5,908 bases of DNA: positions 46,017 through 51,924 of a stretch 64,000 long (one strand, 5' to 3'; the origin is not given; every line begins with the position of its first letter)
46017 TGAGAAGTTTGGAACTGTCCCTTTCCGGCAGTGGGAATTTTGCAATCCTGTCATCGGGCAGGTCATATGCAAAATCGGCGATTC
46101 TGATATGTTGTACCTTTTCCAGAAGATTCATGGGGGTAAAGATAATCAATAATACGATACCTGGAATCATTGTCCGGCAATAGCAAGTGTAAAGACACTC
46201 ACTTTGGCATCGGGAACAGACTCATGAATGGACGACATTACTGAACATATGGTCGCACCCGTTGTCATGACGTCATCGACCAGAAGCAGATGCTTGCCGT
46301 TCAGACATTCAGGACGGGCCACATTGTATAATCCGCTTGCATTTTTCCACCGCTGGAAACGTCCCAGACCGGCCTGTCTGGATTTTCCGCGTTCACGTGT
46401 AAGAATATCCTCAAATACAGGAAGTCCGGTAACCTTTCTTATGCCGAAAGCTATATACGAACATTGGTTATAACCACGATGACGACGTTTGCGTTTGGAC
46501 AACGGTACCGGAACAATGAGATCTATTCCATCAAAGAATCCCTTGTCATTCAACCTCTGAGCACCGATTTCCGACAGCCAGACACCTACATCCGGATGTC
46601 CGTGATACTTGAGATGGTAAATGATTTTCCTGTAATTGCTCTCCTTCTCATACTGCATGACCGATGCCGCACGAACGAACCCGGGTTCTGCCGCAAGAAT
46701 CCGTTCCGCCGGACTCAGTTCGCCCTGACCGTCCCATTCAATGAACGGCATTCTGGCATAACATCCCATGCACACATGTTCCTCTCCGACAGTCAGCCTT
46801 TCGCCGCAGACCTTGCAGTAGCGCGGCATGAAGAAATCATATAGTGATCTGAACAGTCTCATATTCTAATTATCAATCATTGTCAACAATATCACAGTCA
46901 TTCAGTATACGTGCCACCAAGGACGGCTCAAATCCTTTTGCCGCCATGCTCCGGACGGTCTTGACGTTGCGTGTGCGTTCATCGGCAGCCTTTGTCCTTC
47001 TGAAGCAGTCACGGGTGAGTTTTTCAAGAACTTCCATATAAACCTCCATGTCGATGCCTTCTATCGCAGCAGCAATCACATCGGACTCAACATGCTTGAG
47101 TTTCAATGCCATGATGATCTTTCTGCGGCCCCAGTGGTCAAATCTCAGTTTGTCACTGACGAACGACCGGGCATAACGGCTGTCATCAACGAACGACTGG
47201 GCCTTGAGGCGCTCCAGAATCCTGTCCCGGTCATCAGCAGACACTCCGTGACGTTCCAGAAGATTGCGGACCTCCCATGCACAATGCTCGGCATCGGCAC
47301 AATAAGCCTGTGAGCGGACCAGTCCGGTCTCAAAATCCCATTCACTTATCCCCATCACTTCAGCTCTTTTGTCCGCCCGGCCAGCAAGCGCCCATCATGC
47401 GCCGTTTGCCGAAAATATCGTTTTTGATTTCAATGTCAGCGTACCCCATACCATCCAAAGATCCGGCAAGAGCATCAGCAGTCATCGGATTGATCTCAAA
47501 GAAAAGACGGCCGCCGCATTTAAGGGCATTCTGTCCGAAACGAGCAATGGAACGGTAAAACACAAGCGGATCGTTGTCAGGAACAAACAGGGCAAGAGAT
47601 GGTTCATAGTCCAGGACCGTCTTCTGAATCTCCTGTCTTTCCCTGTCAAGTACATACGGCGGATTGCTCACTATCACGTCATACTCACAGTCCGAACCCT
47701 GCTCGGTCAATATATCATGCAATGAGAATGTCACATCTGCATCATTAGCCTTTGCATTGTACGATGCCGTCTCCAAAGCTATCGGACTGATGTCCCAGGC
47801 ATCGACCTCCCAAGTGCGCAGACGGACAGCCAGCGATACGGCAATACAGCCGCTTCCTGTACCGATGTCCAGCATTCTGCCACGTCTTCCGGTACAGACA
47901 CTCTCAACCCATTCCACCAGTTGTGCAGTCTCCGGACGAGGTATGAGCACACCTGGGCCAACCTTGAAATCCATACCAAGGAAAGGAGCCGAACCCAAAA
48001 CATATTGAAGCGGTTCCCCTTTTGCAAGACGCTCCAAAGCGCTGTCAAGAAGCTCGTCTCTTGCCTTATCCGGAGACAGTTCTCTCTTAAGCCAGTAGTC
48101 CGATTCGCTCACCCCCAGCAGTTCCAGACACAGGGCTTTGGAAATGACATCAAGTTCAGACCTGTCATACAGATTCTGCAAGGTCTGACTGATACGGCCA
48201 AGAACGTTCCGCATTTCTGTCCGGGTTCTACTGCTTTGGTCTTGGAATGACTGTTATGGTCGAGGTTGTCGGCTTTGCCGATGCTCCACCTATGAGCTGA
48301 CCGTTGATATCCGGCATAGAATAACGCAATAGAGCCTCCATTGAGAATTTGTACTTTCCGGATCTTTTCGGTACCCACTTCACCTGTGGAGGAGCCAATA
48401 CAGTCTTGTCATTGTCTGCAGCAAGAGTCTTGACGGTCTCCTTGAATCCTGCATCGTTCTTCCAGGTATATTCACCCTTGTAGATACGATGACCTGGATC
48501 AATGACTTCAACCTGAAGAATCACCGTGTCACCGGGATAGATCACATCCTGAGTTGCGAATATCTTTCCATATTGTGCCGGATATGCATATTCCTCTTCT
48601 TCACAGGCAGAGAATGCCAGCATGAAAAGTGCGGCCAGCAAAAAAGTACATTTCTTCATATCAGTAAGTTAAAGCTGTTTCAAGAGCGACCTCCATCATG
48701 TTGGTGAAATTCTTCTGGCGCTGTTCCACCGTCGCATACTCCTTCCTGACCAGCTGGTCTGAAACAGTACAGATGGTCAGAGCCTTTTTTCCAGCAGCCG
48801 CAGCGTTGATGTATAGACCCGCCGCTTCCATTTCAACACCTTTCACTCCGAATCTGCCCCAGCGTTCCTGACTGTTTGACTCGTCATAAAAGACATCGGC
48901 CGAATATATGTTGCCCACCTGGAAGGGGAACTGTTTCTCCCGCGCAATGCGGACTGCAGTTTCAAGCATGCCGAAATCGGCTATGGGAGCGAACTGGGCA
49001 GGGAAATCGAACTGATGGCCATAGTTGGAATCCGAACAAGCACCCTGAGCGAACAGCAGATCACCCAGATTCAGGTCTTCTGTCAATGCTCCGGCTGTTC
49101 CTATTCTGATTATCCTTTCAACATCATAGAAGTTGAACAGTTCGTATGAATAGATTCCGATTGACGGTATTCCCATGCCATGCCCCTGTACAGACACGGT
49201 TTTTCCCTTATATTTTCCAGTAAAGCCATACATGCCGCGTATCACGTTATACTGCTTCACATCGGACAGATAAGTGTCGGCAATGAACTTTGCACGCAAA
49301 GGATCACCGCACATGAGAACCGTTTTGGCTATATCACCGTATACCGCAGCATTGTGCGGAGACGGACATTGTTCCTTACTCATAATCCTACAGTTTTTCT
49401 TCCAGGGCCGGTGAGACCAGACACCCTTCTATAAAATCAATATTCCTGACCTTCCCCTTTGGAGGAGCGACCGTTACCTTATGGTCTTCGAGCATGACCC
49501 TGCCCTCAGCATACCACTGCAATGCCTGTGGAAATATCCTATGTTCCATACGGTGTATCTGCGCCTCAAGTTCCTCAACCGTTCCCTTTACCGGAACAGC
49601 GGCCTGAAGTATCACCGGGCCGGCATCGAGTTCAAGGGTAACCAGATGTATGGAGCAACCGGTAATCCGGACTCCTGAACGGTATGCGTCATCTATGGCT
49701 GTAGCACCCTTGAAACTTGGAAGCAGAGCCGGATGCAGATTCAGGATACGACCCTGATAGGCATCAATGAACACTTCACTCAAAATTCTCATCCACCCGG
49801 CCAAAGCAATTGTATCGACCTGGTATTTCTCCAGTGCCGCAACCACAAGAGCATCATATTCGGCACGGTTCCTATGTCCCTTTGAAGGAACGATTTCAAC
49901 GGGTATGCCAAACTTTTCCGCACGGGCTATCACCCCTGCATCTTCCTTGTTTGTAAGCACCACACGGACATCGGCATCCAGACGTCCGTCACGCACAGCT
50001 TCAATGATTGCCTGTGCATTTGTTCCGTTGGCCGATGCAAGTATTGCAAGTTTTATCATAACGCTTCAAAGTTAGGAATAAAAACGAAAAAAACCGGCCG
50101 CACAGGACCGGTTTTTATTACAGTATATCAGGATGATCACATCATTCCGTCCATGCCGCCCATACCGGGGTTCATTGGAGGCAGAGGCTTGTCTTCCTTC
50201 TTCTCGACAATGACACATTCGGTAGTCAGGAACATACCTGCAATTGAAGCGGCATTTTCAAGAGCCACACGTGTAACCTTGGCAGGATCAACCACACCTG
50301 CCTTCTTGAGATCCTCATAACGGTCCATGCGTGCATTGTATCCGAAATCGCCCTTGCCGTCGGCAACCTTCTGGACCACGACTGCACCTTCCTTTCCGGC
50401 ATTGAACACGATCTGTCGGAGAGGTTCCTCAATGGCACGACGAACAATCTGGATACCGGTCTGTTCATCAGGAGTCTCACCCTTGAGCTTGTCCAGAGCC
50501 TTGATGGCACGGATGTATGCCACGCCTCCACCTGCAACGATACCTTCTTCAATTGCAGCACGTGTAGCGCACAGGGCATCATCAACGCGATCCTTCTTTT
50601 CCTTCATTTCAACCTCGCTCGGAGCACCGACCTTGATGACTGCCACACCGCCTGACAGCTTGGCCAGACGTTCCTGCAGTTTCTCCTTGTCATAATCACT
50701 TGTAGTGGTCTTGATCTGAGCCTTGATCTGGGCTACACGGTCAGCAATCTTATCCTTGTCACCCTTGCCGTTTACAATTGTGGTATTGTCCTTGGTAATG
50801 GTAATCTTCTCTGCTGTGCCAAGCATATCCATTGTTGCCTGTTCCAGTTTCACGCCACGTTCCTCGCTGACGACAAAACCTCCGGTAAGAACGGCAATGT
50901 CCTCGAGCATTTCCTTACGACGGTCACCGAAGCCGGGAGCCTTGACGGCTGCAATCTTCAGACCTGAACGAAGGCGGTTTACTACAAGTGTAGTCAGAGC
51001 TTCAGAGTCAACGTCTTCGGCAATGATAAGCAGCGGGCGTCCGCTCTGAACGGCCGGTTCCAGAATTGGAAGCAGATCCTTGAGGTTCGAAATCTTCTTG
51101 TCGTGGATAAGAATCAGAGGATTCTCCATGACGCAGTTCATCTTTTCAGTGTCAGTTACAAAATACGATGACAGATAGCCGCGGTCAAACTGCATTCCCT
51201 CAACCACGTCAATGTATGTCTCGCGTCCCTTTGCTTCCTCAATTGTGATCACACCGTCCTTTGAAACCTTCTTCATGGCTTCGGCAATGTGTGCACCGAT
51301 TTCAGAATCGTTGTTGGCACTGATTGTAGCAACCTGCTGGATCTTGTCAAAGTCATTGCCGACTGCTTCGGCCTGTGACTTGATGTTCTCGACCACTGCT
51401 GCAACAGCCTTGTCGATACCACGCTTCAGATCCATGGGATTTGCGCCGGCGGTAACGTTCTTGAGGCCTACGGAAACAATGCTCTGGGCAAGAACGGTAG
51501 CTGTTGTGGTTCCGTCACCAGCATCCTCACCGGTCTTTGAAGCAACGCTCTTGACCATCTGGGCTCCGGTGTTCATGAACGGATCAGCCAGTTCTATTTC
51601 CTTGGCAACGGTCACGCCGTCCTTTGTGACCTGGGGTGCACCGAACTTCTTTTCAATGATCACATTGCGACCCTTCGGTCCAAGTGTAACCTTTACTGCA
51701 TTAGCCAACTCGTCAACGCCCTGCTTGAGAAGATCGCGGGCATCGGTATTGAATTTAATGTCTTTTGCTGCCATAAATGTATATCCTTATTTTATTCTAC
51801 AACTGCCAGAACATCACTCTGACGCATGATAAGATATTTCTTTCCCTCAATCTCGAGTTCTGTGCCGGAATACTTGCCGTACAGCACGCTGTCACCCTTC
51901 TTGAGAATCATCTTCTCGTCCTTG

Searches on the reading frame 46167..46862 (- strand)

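Call 63: search_protein_families(library=pfam, proteins=[window:46167-46862:-], max_evalue=0.00001)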
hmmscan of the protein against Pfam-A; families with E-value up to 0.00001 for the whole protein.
window:46167-46862:- (231 aa): 1 family
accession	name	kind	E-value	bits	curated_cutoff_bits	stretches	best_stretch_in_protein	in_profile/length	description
PF15609.12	PRTase_2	-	7.2e-06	26.1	28.8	0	182-226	112-156/188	Phosphoribosyl transferase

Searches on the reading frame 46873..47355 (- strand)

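Call 63: search_protein_families(library=pfam, proteins=[window:46873-47355:-], max_evalue=0.00001)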
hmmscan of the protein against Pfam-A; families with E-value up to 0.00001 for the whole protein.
window:46873-47355:- (160 aa): 2 families
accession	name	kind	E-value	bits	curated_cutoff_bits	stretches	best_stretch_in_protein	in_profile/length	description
PF02631.22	RecX_HTH2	-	1.9e-14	54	26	1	57-97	1-41/42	RecX, second three-helix domain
PF21982.2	RecX_HTH1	-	5.5e-08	33.1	26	0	18-50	8-40/40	RecX, first three-helix domain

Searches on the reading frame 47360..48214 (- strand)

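Call 63: search_protein_families(library=pfam, proteins=[window:47360-48214:-], max_evalue=0.00001)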
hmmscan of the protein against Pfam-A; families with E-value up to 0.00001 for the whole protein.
window:47360-48214:- (284 aa): 6 families
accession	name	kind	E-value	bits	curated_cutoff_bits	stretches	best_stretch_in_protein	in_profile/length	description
PF05175.20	MTS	-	8.5e-15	55.2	23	1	106-192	30-113/170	Methyltransferase small domain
PF06325.19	PrmA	-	1.6e-11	44.7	22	1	96-184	148-233/296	Ribosomal protein L11 methyltransferase (PrmA)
PF13649.12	Methyltransf_25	-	2.2e-09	38.3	27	1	115-185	2-73/97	Methyltransferase domain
PF17827.6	PrmC_N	-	8.8e-09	36.2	23.4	1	6-74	4-71/71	PrmC N-terminal domain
PF13847.12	Methyltransf_31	-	2.9e-08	34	27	1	113-187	6-82/145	Methyltransferase domain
PF08242.18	Methyltransf_12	-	1.2e-06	29.6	30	1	115-184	1-72/98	Methyltransferase domain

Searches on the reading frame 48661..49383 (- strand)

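Call 63: search_protein_families(library=pfam, proteins=[window:48661-49383:-], max_evalue=0.00001)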
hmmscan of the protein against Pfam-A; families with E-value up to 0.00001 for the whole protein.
window:48661-49383:- (240 aa): 1 family
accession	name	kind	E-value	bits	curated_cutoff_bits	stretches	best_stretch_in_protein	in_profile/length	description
PF01048.26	PNP_UDP_1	-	6e-40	137.5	25.1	1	21-232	2-223/233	Phosphorylase superfamily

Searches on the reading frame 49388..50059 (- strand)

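Call 63: search_protein_families(library=pfam, proteins=[window:49388-50059:-], max_evalue=0.00001)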
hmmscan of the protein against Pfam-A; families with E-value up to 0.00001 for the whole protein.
window:49388-50059:- (223 aa): 1 family
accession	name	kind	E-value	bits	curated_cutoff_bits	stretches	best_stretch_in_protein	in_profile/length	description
PF00551.24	Formyl_trans_N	-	4.3e-53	180.2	26.1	1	3-180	2-181/181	Formyl transferase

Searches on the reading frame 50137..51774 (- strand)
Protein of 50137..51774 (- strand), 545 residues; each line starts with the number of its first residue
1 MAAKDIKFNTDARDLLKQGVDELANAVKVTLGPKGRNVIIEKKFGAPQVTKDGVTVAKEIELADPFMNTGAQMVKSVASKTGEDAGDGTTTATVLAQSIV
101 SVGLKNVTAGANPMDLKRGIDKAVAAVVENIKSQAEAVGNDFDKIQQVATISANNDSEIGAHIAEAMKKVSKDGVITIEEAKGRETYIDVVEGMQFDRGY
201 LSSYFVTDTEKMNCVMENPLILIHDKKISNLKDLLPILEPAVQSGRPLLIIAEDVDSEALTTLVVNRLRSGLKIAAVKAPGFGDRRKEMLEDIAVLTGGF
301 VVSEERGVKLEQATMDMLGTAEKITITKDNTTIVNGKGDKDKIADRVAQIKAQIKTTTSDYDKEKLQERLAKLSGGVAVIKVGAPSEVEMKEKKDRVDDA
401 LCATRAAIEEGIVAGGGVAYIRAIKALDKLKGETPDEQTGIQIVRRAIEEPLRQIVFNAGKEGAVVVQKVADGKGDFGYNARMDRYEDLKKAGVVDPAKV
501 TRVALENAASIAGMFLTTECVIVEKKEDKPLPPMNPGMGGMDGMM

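Call 63: search_protein_families(library=pfam, proteins=[window:50137-51774:-], max_evalue=0.00001)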
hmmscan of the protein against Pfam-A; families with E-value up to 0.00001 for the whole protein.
window:50137-51774:- (545 aa): 1 family
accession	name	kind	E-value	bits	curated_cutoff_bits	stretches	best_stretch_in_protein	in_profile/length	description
PF00118.29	Cpn60_TCP1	-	2.6e-75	254.5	34.3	1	23-526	1-490/490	TCP-1/cpn60 chaperonin family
